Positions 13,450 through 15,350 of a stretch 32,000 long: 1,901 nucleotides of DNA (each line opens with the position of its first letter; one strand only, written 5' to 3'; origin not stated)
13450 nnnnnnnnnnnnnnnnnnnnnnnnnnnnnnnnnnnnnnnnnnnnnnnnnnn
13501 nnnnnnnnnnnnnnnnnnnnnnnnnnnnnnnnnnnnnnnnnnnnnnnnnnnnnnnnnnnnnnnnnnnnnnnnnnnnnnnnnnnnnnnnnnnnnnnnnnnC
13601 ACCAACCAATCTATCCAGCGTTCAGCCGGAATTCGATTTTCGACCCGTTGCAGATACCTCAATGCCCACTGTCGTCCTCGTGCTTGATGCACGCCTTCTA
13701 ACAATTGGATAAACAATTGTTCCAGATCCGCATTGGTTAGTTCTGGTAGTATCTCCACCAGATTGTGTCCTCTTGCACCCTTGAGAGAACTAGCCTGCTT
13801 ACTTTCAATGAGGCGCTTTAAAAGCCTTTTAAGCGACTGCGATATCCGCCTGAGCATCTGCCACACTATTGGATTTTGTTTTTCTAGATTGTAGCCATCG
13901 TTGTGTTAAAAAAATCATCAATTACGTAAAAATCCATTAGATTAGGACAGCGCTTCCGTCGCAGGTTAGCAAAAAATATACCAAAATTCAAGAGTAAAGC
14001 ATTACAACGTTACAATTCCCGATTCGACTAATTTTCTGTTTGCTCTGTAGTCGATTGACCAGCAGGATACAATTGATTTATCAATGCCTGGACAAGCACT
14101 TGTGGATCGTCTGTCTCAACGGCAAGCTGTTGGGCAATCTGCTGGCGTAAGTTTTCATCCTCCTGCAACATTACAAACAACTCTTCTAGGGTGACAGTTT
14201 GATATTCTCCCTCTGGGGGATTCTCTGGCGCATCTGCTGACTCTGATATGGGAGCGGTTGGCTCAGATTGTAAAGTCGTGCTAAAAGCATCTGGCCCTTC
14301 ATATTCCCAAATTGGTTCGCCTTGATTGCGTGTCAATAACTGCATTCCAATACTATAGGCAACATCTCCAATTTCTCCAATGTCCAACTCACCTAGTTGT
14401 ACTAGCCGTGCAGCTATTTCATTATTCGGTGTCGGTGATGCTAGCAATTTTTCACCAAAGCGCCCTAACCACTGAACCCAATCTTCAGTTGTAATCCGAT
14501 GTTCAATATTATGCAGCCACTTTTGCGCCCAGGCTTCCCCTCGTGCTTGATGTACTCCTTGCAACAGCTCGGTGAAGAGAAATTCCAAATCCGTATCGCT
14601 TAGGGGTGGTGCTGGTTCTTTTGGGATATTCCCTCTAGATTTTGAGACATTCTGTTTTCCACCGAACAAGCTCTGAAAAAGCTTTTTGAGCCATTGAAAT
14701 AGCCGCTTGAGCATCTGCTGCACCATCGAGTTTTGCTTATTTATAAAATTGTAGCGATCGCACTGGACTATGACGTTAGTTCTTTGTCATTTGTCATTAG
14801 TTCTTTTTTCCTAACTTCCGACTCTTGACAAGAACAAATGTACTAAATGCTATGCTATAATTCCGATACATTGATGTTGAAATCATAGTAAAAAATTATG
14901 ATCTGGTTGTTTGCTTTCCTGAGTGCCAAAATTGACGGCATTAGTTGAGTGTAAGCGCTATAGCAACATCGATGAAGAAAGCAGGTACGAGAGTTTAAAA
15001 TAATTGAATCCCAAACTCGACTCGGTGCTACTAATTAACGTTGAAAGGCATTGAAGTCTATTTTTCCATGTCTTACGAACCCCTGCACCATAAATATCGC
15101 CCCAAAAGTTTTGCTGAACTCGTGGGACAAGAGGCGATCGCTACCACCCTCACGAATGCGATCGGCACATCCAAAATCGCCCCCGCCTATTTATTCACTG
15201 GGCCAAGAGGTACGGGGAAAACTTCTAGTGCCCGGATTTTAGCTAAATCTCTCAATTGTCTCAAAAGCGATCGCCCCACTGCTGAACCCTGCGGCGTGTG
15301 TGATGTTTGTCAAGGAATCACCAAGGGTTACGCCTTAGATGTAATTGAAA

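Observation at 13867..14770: Tandem paralogue containing only the N-terminal module of the CHAT protein, with a duplicated leader and -10 box: an adaptor-domain-like arrangement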

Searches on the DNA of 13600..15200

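Call 67: search_rna_families(source=window, start=13600, end=15200, threshold=evalue, max_evalue=1)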
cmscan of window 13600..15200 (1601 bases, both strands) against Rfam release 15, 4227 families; matches with E-value up to 1: 0.
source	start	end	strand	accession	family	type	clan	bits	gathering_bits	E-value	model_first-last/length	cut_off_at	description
